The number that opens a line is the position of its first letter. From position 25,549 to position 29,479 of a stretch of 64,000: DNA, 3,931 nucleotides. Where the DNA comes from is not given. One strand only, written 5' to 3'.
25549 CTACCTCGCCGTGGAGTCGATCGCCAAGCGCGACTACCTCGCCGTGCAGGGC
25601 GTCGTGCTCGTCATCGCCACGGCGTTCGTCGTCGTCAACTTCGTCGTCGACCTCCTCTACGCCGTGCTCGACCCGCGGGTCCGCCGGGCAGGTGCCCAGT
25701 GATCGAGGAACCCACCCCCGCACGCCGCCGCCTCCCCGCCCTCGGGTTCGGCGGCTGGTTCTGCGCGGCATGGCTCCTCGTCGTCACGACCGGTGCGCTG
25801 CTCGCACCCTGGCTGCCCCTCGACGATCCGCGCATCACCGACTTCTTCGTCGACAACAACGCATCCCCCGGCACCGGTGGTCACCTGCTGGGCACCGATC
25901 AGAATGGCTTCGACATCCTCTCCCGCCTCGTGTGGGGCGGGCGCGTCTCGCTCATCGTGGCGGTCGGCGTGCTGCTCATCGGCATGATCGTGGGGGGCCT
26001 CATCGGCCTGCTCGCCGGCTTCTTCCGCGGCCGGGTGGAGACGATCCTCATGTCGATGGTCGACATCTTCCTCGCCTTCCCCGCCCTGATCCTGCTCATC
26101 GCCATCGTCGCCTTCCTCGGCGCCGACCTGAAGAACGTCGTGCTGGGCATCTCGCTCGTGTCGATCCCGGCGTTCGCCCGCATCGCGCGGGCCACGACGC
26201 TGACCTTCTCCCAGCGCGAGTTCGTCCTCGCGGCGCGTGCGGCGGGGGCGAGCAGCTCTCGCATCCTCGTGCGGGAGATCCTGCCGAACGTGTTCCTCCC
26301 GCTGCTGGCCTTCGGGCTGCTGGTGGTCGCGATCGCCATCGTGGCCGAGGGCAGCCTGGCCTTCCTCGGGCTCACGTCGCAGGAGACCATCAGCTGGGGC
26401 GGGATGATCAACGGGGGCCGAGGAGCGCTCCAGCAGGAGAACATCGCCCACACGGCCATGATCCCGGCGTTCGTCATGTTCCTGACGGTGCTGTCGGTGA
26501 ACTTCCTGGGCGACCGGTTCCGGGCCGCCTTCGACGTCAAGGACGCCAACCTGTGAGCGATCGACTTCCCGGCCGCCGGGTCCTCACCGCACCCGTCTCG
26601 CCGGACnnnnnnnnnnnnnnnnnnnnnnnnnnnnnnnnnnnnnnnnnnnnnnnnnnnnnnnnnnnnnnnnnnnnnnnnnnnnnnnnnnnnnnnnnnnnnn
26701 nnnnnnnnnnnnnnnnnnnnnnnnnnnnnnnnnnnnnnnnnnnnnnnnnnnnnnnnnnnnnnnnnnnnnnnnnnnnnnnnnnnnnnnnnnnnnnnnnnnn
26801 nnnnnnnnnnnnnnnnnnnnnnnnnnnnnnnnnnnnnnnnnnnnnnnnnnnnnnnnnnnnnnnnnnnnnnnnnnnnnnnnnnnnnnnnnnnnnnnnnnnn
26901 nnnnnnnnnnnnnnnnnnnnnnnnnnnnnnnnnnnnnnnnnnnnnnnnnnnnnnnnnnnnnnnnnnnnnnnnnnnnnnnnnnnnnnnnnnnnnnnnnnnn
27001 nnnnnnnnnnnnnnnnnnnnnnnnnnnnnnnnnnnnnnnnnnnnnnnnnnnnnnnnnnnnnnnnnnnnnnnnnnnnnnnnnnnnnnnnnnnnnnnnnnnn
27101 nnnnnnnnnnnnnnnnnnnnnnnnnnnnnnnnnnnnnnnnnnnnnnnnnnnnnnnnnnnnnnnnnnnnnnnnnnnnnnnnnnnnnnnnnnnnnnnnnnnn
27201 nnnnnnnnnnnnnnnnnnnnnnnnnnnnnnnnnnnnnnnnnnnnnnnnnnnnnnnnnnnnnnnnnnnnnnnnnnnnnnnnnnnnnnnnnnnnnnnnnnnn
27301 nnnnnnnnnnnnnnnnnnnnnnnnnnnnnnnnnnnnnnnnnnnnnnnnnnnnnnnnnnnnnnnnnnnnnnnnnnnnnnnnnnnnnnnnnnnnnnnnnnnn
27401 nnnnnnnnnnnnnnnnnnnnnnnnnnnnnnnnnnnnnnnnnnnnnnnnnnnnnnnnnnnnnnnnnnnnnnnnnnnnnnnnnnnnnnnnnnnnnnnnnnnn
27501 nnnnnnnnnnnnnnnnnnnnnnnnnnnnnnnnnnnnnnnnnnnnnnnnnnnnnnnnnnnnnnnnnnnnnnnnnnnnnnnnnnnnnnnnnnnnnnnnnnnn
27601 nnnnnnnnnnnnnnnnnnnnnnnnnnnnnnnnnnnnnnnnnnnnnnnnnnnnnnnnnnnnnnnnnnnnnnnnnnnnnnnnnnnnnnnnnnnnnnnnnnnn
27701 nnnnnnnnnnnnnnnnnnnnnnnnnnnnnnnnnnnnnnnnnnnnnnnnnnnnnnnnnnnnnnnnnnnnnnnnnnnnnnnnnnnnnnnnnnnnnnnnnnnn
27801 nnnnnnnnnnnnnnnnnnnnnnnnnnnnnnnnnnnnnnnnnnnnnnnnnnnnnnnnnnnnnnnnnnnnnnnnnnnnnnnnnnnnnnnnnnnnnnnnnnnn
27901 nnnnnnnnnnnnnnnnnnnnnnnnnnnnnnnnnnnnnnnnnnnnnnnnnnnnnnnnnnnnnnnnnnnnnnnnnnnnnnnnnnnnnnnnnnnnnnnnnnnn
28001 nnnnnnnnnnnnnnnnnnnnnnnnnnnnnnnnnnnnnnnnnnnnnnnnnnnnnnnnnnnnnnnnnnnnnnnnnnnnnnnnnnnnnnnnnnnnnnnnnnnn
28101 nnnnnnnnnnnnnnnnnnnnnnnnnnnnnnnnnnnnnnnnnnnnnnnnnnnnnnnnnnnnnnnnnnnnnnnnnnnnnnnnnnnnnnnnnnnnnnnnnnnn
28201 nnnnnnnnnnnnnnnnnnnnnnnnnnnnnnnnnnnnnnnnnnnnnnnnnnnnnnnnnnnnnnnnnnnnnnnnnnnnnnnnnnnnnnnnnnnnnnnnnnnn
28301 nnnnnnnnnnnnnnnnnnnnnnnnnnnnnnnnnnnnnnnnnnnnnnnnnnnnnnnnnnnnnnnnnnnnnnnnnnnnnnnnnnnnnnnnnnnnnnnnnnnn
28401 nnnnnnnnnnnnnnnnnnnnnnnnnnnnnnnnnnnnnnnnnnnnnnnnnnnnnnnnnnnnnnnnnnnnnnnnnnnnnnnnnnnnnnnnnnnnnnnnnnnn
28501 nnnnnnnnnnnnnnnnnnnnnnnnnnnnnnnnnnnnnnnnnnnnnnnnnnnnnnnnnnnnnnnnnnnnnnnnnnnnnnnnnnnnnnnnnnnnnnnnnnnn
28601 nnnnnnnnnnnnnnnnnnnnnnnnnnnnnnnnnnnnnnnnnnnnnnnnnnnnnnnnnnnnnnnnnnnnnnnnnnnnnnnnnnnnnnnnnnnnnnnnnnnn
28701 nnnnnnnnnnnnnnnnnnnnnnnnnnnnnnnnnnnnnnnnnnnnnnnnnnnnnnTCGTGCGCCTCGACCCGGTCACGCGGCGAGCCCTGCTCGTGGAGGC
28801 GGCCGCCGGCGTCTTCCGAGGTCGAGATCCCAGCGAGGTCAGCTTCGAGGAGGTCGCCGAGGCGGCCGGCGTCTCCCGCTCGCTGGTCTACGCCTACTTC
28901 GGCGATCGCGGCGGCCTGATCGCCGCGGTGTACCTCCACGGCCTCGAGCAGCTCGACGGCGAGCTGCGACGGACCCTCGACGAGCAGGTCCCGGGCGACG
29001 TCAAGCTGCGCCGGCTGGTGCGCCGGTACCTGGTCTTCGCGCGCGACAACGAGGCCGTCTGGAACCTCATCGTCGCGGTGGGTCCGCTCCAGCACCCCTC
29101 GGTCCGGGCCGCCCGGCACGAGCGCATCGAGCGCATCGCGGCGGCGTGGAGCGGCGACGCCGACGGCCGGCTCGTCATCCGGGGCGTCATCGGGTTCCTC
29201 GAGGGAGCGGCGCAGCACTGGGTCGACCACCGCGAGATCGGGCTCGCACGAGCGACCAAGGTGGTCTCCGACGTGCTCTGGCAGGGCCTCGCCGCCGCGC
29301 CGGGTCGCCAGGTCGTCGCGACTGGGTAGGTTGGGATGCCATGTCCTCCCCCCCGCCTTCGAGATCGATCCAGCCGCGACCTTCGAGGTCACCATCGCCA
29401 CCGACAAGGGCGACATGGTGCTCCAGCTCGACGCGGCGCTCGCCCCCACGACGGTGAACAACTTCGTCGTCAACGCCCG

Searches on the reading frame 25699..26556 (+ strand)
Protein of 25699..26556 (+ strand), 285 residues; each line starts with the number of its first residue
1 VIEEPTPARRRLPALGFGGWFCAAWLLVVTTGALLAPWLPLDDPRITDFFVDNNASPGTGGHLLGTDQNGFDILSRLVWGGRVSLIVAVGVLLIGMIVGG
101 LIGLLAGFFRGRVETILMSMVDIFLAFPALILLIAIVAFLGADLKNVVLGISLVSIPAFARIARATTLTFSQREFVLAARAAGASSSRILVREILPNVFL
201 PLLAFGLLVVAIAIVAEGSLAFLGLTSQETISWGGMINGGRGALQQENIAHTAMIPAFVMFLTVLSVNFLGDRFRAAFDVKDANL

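Call 62: search_protein_families(library=pfam, proteins=[window:25699-26556:+], max_evalue=0.001)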
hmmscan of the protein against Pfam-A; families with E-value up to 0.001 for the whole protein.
window:25699-26556:+ (285 aa): 1 family
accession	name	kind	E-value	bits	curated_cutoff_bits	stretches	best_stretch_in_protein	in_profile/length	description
PF00528.27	BPD_transp_1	-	2.3e-19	70.3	26.4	1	99-279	1-179/184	Binding-protein-dependent transport system inner membrane component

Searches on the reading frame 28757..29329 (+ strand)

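Call 62: search_protein_families(library=pfam, proteins=[window:28757-29329:+], max_evalue=0.001)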
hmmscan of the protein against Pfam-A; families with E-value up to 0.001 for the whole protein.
window:28757-29329:+ (190 aa): 3 families
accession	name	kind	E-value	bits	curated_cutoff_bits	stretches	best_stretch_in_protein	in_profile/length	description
PF00440.29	TetR_N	-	9.5e-11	41.8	24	1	12-58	1-47/47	Bacterial regulatory proteins, tetR family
PF19344.4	TetR_C_32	-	0.00025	21.6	27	1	82-184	27-133/139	Tetracyclin repressor-like, C-terminal domain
PF21943.1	TetR_C_46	-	0.00056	20.5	27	0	83-175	4-107/109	Tetracyclin repressor-like, C-terminal domain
